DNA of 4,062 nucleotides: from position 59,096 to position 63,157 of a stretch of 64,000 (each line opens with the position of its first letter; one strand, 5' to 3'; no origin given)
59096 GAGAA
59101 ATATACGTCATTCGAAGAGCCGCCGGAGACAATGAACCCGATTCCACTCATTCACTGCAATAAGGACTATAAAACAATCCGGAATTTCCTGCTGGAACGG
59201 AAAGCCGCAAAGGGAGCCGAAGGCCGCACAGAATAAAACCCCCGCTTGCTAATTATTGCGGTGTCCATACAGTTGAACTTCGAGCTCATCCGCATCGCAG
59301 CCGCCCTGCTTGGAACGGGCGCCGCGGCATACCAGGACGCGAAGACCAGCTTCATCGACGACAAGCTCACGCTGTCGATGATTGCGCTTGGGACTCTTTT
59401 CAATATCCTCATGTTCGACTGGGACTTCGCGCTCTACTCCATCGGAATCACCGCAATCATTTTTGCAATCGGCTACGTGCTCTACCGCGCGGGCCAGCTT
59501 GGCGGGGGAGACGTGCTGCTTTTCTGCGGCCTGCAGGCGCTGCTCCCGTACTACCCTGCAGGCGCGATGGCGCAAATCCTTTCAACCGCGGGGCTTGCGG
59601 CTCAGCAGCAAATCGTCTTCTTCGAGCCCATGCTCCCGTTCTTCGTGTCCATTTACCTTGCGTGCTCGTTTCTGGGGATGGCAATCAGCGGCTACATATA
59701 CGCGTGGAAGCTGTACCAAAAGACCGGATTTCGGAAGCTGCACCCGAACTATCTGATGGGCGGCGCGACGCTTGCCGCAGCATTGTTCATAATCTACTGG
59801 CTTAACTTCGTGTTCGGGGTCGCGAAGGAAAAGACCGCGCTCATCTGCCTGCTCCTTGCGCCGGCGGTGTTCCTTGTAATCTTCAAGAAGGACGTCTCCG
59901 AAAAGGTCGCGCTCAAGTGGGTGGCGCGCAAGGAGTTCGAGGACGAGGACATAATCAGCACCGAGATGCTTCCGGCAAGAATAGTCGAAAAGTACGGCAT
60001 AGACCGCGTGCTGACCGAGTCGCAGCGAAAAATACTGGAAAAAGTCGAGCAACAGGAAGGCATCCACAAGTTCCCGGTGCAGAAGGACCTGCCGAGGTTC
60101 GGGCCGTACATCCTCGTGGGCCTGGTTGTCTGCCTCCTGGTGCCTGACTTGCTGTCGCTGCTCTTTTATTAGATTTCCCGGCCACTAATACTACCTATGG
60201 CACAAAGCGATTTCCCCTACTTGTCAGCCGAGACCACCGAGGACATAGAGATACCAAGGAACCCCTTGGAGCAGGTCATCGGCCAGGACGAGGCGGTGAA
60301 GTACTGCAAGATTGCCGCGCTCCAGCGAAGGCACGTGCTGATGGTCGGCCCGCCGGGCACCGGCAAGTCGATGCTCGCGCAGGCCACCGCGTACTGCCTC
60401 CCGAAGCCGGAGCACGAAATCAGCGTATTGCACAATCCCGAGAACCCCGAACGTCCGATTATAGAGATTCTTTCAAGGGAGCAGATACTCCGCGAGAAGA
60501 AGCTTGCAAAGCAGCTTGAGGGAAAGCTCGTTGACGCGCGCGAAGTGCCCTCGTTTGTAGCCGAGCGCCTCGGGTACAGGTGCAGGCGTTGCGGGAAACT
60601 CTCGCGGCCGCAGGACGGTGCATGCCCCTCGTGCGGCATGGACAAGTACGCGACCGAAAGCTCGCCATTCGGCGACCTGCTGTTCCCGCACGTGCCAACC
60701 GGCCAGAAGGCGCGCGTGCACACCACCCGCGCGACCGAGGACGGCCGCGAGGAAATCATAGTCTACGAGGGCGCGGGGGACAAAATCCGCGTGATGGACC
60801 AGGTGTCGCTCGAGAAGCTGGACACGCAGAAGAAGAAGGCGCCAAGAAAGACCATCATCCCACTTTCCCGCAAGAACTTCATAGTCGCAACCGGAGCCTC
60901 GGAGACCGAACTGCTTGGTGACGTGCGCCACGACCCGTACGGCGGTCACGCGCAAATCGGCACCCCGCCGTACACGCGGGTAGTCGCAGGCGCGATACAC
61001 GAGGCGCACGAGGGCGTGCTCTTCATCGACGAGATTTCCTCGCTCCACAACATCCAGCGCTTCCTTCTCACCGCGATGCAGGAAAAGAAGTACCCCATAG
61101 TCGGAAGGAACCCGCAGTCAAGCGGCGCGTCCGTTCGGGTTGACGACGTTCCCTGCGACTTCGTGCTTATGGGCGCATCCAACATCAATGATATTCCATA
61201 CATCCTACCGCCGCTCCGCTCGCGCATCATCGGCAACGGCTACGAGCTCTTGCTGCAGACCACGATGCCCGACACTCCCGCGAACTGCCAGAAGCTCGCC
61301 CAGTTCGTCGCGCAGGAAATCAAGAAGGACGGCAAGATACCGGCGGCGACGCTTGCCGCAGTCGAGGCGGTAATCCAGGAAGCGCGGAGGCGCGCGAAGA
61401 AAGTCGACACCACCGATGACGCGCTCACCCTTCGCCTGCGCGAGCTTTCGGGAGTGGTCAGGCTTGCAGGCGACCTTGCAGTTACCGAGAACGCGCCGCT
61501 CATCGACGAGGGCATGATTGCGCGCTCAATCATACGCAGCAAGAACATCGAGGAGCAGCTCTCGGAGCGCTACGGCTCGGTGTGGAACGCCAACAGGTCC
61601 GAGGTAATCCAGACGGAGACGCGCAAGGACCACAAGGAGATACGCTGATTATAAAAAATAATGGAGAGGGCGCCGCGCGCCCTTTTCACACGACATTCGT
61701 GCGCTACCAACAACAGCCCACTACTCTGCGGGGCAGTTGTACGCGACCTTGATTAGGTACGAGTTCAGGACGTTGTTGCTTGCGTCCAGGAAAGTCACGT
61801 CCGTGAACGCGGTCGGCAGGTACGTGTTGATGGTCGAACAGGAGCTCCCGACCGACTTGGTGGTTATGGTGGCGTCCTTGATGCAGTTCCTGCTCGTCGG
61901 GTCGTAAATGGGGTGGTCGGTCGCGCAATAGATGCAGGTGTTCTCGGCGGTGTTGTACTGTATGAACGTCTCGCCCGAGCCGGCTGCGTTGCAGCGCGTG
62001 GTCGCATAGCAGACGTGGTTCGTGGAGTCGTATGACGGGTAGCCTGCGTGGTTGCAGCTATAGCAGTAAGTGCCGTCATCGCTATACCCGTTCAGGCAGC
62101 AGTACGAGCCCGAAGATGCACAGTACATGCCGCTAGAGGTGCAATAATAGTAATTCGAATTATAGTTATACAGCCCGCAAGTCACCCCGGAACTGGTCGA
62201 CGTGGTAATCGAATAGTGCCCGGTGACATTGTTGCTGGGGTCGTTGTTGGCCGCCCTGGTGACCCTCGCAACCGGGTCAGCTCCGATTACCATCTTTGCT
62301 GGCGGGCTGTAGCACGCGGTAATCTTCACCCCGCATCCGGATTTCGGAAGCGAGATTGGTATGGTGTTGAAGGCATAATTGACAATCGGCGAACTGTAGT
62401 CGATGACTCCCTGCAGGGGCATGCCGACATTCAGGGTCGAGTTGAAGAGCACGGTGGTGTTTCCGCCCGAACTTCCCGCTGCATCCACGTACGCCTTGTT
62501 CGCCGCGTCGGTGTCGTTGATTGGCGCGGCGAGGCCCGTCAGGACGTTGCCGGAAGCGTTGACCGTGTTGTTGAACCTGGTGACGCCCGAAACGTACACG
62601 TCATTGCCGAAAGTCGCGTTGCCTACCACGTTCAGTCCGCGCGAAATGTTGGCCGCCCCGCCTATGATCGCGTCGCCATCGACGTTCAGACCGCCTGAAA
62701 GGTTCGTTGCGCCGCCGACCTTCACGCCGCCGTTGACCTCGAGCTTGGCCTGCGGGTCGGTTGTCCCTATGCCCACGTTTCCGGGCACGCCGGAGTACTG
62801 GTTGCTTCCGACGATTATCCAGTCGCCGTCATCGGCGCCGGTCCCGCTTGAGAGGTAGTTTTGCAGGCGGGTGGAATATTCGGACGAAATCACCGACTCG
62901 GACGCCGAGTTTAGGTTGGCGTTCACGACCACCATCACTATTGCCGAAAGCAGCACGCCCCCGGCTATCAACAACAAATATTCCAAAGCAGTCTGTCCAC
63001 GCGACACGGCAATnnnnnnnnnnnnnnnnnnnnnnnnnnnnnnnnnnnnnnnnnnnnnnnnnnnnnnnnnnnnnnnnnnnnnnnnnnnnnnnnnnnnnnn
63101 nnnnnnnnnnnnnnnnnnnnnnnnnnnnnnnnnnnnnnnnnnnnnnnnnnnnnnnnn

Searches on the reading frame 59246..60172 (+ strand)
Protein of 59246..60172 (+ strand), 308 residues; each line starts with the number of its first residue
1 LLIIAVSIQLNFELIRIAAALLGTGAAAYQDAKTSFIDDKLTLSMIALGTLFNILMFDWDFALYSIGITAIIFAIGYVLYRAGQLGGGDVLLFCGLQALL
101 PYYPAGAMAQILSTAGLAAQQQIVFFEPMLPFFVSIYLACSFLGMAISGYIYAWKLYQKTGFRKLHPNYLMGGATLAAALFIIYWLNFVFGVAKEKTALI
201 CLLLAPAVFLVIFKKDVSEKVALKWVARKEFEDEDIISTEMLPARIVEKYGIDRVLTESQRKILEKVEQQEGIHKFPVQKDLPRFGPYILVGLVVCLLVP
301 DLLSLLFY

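Call 21: search_protein_families(library=pfam, max_evalue=0.01, proteins=[window:59246-60172:+])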
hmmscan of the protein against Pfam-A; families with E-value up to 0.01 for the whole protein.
window:59246-60172:+ (308 aa): 1 family
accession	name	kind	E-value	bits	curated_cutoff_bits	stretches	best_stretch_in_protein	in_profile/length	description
PF01478.23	Peptidase_A24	-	2.1e-11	44.6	26.5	1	25-129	8-89/104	Type IV leader peptidase family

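Call 60: search_protein_families(library=ncbifam, max_evalue=0.1, proteins=[window:59246-60172:+])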
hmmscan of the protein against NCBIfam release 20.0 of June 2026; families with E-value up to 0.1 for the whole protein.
window:59246-60172:+ (308 aa): 1 family
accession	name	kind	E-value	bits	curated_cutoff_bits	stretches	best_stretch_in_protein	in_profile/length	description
NF040695.1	FlaK_Arch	equivalog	5e-07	29.5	330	1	20-129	6-121/230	preflagellin peptidase FlaK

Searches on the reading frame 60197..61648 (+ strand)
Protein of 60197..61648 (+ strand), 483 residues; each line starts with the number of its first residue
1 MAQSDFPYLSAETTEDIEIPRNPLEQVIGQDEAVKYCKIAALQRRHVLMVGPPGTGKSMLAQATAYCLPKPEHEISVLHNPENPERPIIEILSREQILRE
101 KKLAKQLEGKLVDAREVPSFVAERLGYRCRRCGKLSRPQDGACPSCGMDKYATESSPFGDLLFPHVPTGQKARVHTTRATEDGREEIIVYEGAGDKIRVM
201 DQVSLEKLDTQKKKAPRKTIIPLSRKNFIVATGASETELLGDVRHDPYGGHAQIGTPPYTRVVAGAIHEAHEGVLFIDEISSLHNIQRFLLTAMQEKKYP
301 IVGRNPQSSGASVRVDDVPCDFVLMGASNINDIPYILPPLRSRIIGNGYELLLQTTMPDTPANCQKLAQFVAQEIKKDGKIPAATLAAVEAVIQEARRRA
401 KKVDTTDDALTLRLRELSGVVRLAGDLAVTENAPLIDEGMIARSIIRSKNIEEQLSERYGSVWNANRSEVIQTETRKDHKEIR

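Call 86: find_encoding_contigs(protein=window:60197-61648:+, flank=10000, max_places=2)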
Protein window:60197-61648:+ (483 aa): no gene with exactly this product is on record in the collection.

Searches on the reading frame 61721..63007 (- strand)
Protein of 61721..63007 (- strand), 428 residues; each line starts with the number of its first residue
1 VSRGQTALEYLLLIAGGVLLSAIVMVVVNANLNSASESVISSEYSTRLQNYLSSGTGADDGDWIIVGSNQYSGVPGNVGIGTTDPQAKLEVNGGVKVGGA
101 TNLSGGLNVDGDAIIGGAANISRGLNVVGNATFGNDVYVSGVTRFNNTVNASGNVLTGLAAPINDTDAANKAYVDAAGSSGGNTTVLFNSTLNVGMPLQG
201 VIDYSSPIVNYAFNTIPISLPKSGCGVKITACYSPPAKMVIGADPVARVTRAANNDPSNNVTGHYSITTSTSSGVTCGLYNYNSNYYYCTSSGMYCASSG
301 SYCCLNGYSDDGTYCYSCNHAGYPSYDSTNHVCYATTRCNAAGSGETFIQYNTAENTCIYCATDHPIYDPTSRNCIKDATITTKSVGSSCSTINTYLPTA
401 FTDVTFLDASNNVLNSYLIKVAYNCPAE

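Call 21: search_protein_families(library=pfam, max_evalue=0.01, proteins=[window:61721-63007:-])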
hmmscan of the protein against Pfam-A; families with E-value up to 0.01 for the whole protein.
window:61721-63007:- (428 aa): 1 family
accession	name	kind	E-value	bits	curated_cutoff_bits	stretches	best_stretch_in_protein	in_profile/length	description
PF04021.17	Class_IIIsignal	-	0.00026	21.3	23.7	1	2-27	1-26/27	Class III signal peptide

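Call 60: search_protein_families(library=ncbifam, max_evalue=0.1, proteins=[window:61721-63007:-])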
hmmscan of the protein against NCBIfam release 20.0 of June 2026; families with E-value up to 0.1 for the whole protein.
window:61721-63007:- (428 aa): 0 families
